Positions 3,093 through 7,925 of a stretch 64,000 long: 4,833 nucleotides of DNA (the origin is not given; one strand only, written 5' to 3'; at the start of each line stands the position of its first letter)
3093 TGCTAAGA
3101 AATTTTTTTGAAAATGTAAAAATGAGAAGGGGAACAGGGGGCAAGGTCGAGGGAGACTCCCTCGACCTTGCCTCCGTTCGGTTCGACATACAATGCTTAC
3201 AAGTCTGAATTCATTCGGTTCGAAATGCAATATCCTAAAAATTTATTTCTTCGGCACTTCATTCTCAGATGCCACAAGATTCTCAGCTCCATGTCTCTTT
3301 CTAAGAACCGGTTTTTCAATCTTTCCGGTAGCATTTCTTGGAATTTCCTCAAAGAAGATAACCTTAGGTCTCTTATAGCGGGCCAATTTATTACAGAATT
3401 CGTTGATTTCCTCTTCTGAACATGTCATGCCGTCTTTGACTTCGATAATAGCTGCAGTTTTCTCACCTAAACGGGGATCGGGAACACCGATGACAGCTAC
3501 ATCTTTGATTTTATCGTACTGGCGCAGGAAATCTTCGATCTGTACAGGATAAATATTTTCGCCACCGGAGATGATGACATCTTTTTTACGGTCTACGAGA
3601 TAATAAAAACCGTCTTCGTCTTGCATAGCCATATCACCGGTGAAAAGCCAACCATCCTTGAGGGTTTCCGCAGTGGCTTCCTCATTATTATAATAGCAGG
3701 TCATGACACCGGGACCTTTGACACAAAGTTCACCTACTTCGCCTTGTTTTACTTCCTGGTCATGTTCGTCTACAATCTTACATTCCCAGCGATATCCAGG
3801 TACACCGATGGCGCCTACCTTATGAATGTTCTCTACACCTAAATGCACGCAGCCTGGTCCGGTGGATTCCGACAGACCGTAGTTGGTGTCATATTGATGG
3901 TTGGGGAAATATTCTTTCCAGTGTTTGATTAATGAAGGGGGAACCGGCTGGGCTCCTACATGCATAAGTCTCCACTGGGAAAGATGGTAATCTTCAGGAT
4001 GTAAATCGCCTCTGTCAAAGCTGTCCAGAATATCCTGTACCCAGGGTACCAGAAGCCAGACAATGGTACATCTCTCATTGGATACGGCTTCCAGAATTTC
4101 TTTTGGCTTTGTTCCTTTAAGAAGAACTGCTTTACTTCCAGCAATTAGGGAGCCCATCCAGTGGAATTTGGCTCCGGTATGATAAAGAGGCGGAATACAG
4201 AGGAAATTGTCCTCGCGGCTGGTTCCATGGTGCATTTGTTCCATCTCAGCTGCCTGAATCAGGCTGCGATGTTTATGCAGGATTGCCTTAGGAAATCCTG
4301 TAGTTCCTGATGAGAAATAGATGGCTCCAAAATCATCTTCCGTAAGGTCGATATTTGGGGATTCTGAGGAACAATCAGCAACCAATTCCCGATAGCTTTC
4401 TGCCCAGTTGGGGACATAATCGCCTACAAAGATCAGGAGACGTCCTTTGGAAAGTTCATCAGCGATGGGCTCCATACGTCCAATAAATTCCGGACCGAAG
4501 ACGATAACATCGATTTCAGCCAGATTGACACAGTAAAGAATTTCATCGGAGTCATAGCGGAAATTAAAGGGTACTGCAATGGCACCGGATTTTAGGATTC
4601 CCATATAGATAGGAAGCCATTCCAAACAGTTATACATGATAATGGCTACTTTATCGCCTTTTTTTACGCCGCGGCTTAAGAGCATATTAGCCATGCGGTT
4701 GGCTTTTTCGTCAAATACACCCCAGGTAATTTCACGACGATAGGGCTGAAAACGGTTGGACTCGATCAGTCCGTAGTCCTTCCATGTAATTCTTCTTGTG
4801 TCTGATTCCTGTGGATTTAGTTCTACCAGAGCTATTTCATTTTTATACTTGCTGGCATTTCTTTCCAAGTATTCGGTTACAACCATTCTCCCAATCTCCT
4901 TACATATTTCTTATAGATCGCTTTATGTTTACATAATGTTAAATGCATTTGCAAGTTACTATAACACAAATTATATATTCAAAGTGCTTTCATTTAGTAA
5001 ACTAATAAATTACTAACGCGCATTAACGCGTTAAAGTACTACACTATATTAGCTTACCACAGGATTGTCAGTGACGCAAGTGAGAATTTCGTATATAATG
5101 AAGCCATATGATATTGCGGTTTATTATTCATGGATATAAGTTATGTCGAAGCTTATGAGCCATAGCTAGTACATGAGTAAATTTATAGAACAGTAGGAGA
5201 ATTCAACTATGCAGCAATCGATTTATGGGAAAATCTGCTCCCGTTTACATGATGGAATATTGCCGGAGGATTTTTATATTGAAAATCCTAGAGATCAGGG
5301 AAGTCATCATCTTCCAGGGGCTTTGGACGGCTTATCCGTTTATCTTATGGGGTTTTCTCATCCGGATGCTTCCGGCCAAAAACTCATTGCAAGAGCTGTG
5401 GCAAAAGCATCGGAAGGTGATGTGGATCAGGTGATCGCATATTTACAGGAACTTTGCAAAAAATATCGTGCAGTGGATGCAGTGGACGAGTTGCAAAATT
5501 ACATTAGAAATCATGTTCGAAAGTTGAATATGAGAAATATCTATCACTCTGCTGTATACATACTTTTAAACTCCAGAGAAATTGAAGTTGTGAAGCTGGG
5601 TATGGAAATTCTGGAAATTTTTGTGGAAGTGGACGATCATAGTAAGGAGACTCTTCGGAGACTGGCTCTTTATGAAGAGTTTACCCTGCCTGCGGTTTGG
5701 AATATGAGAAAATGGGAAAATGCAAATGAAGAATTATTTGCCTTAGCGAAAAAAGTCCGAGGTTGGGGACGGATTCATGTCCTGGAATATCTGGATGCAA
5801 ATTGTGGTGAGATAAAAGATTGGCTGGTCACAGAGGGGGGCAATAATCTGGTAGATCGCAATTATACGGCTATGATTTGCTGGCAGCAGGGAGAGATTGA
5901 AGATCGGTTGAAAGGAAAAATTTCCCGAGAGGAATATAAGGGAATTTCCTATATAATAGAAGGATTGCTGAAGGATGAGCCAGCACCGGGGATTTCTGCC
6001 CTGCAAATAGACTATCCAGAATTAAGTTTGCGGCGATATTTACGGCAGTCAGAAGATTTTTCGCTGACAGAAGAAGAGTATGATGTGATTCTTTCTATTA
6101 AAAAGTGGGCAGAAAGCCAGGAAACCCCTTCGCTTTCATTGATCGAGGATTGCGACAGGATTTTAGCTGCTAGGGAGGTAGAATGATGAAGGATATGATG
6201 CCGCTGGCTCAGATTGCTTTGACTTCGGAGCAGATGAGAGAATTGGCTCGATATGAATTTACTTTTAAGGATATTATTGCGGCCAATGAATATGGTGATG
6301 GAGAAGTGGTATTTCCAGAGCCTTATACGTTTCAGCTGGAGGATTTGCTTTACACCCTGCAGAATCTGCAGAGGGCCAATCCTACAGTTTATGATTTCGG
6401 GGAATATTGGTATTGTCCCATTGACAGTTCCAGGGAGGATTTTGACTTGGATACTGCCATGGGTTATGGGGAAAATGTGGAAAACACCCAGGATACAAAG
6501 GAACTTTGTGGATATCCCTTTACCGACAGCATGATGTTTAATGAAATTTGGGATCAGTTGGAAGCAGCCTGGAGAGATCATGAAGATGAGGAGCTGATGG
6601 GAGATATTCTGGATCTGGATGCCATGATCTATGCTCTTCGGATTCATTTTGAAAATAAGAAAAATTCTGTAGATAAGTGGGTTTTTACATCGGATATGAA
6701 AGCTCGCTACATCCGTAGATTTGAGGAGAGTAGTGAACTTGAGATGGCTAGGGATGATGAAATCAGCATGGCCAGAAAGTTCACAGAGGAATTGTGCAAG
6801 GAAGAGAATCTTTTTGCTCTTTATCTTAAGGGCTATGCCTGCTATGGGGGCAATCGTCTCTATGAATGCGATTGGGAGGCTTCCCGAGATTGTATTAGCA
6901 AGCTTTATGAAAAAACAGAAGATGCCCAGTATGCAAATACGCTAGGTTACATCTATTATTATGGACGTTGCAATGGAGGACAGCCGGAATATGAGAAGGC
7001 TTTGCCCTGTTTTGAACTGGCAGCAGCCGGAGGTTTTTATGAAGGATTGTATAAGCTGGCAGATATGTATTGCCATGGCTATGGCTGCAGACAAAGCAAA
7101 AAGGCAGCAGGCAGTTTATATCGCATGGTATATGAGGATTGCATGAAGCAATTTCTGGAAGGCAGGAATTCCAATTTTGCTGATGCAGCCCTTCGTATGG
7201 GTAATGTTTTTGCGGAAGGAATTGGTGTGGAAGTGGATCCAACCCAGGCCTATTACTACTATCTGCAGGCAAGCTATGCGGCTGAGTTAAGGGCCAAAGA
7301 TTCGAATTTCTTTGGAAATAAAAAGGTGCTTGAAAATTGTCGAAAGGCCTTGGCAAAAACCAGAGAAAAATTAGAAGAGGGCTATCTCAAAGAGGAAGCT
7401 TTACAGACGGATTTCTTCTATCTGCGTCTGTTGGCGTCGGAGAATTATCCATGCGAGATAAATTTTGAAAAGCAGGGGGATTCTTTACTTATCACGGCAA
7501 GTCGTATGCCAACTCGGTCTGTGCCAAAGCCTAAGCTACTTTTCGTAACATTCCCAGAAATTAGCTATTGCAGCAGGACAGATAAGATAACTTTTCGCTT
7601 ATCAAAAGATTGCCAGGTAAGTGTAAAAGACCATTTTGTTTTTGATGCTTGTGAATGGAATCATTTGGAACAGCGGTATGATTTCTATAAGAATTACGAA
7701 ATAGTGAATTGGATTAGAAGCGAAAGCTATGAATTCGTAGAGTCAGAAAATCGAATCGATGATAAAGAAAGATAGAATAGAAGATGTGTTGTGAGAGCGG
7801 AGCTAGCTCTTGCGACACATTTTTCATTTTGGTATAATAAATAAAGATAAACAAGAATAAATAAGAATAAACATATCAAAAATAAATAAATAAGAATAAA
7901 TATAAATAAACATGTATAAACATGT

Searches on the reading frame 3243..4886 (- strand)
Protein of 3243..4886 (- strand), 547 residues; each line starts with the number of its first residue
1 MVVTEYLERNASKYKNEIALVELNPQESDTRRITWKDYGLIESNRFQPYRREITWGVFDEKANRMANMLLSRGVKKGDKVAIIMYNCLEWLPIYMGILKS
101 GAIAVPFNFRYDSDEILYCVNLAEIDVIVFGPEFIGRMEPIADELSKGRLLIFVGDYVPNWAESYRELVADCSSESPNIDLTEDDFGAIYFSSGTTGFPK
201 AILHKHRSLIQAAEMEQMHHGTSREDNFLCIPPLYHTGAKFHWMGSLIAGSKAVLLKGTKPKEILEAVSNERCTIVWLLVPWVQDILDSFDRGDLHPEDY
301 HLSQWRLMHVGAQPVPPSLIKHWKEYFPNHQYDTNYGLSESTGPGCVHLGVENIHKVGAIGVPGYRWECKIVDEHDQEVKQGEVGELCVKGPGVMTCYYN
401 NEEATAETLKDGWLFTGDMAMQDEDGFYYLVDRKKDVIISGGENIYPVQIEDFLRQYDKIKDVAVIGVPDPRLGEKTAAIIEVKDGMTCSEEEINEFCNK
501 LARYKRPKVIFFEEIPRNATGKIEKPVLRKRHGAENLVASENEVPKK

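Call 74: search_protein_families(library=pfam, proteins=[window:3243-4886:-], max_evalue=0.00001)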
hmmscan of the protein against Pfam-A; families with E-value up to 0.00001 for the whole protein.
window:3243-4886:- (547 aa): 2 families
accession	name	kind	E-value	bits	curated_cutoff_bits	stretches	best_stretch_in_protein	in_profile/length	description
PF00501.34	AMP-binding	-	4.9e-73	246.6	29.9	1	50-399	19-384/384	AMP-binding enzyme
PF13193.12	AMP-binding_C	-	3.4e-11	44.4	24.5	1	450-522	2-76/76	AMP-binding enzyme C-terminal domain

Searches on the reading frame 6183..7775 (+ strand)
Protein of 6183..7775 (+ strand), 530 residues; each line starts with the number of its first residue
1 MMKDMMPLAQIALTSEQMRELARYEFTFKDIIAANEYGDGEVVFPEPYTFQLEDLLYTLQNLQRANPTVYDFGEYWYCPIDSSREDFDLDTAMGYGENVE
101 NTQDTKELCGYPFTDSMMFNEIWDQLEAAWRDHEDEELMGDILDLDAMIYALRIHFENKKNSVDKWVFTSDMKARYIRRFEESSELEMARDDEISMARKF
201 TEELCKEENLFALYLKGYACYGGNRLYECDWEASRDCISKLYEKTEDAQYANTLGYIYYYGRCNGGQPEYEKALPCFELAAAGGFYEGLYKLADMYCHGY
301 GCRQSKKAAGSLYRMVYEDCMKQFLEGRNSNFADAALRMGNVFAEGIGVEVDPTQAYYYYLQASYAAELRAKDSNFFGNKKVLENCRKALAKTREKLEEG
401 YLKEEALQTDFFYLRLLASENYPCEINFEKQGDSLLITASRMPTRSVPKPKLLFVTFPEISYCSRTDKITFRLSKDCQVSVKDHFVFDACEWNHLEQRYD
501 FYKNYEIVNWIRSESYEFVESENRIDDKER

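Call 74: search_protein_families(library=pfam, proteins=[window:6183-7775:+], max_evalue=0.00001)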
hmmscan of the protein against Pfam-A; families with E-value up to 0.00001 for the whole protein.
window:6183-7775:+ (530 aa): 1 family
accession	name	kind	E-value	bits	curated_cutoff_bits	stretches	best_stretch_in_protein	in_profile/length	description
PF08238.18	Sel1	-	1.9e-09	38.2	30.7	0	333-364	1-32/36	Sel1 repeat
